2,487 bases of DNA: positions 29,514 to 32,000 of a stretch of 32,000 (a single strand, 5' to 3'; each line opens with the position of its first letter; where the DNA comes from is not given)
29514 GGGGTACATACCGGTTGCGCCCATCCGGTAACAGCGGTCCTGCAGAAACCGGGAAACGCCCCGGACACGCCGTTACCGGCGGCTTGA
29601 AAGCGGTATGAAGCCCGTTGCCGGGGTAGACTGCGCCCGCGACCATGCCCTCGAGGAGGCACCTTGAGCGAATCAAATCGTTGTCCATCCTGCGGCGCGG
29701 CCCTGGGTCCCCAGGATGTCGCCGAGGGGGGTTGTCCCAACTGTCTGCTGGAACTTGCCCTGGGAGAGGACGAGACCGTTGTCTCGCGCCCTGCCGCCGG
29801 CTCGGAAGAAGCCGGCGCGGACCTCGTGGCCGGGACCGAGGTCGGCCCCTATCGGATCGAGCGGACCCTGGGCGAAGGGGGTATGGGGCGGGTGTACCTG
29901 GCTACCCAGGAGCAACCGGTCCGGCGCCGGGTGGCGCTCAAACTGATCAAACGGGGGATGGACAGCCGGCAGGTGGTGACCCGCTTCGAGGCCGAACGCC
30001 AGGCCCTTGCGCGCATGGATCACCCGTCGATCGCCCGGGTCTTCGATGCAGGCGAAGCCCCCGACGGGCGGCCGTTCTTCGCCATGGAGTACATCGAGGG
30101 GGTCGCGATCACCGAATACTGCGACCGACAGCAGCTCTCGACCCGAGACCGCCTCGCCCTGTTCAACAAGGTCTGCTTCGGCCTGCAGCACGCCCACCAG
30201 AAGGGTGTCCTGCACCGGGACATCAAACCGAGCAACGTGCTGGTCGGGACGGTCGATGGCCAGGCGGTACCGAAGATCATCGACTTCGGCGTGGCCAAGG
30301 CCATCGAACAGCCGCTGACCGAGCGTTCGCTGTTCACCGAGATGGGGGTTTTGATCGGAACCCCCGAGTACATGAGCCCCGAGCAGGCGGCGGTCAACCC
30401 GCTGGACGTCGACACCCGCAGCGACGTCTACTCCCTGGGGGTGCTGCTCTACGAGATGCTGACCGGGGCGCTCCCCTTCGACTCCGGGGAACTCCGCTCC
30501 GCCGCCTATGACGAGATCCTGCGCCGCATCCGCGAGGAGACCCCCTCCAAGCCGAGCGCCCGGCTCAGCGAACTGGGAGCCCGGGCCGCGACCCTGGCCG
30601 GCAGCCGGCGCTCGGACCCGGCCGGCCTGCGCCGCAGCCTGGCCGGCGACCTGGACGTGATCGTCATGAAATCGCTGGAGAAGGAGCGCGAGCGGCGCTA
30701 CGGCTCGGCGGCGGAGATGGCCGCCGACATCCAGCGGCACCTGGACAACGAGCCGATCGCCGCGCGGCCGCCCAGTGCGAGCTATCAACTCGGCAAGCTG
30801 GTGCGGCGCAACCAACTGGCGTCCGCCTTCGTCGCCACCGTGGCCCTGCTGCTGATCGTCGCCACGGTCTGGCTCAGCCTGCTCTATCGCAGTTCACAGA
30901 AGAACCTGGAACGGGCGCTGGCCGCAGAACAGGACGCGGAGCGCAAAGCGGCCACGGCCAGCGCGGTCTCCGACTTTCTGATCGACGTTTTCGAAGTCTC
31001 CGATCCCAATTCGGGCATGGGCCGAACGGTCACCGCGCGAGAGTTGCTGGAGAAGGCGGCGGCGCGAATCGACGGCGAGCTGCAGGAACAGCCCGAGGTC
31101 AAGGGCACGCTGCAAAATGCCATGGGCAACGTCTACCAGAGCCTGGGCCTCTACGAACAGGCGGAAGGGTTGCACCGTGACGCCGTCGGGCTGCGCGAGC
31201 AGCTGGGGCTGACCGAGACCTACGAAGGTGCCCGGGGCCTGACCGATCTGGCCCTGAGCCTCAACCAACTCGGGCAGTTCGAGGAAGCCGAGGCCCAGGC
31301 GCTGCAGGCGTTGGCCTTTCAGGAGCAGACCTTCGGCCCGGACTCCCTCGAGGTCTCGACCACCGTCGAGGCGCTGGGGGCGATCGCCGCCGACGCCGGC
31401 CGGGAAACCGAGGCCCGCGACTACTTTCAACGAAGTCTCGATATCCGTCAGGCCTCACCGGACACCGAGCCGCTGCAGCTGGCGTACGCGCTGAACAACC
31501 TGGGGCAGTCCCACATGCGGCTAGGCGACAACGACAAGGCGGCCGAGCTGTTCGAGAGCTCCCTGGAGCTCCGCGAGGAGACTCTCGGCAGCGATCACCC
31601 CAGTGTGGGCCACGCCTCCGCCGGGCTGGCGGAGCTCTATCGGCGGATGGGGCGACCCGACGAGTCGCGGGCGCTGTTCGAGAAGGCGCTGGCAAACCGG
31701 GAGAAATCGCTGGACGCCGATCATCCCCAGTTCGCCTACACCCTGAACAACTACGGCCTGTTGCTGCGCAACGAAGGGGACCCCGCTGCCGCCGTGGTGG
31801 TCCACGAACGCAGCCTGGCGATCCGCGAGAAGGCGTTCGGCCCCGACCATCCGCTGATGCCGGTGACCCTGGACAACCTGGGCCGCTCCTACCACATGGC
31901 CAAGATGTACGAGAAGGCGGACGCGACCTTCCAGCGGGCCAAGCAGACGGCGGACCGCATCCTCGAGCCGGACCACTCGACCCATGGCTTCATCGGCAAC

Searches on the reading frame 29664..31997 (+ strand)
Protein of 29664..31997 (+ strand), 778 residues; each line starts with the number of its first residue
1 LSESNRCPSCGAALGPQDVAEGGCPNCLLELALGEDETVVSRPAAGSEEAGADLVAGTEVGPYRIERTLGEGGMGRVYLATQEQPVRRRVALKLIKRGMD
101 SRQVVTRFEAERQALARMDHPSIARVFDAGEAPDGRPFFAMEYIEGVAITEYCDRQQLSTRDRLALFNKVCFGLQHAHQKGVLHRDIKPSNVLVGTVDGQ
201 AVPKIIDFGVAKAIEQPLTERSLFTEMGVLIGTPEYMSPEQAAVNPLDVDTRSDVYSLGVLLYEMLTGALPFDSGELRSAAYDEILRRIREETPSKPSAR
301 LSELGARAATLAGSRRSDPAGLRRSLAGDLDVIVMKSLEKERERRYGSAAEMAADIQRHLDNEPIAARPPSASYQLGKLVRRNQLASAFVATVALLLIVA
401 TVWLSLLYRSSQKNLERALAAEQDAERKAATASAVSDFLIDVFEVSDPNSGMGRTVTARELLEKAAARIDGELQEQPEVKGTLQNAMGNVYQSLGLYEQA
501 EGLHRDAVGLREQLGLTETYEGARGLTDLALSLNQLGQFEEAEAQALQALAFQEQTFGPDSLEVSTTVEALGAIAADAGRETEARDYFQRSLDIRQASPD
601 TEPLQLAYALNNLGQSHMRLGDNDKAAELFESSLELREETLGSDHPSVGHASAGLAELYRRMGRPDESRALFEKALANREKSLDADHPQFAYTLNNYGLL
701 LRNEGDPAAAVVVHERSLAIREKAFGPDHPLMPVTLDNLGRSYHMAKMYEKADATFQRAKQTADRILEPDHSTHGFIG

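Call 40: search_protein_families(library=pfam, proteins=[window:29664-31997:+], max_evalue=0.001)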
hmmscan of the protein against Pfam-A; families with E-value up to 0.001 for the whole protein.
window:29664-31997:+ (778 aa): 18 families
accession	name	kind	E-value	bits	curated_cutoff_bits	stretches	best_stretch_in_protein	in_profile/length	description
PF13424.12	TPR_12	-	8.9e-52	173.6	30.1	3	606-681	2-77/77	Tetratricopeptide repeat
PF13374.12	TPR_10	-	1.8e-46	155.3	27.5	4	607-646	2-41/42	Tetratricopeptide repeat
PF00069.31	Pkinase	-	3.9e-43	148.2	31.7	1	63-284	1-212/263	Protein kinase domain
PF07714.23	PK_Tyr_Ser-Thr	-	3.8e-29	102.2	23.1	1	65-309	3-241/258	Protein tyrosine and serine/threonine kinase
PF24885.1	TPR_NPHP3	-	4.4e-29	102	100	3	563-676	97-210/239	Nephrocystin-3 TPR domain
PF07719.23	TPR_2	-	5.2e-19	67.2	27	1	607-638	1-32/34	Tetratricopeptide repeat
PF00515.34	TPR_1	-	4.4e-18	64.7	27.8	1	607-638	1-32/34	Tetratricopeptide repeat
PF13176.12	TPR_7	-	3.4e-17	61.4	27.9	1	609-639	1-31/36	Tetratricopeptide repeat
PF13181.12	TPR_8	-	2.2e-16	59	25.7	0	608-639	2-33/34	Tetratricopeptide repeat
PF13428.12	TPR_14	-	3e-09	37.1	23.5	0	653-684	5-36/44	Tetratricopeptide repeat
PF13432.12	TPR_16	-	5.3e-09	36.8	32.7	1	612-679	2-61/65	Tetratricopeptide repeat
PF07721.20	TPR_4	-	5.7e-09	36.2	27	0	650-673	2-25/26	Tetratricopeptide repeat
PF17874.7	TPR_MalT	-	3e-08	33.8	45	1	535-681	13-154/336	MalT-like TPR region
PF13431.12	TPR_17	-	5e-06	26.8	24.4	0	684-710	7-32/34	Tetratricopeptide repeat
PF01636.29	APH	-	1.2e-05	25.7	23.2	0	176-211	163-197/239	Phosphotransferase enzyme family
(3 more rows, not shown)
